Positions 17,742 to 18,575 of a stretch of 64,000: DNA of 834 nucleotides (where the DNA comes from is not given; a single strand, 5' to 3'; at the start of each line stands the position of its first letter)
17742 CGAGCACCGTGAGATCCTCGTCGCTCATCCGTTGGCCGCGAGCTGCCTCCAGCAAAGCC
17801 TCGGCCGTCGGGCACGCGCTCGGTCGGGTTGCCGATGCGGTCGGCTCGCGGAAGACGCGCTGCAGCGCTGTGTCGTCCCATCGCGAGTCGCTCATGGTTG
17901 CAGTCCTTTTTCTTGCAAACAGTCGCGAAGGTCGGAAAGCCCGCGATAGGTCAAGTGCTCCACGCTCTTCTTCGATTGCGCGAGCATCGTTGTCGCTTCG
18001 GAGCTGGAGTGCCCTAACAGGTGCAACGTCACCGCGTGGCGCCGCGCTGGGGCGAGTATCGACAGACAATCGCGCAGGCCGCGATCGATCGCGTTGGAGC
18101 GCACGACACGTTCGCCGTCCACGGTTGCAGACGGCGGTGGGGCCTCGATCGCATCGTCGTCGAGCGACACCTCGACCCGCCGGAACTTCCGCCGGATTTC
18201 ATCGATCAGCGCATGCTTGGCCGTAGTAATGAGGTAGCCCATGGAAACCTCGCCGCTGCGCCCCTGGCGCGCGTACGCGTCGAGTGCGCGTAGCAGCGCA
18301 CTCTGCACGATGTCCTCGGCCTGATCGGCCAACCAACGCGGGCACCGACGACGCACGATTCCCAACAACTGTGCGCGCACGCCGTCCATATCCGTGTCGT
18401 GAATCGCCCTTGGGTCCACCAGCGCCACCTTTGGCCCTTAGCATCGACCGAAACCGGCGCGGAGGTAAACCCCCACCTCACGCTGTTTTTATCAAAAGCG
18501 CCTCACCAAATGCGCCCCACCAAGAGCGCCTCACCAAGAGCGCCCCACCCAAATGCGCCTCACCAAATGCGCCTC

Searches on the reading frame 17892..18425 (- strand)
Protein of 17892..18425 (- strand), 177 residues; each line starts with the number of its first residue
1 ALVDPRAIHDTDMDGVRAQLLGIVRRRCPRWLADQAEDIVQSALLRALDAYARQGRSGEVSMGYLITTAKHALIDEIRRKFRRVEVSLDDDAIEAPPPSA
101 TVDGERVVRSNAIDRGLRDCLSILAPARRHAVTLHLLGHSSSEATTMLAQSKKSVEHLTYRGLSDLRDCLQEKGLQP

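Call 11: search_protein_families(library=pfam, proteins=[window:17892-18425:-], max_evalue=0.01)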
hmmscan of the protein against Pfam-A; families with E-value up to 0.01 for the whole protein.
window:17892-18425:- (177 aa): 2 families
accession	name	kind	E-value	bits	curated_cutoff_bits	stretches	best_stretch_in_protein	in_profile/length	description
PF04542.20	Sigma70_r2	-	4e-09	36.6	24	1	18-80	7-68/71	Sigma-70 region 2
PF08281.18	Sigma70_r4_2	-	0.0002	21.4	25.7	1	117-166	4-54/54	Sigma-70, region 4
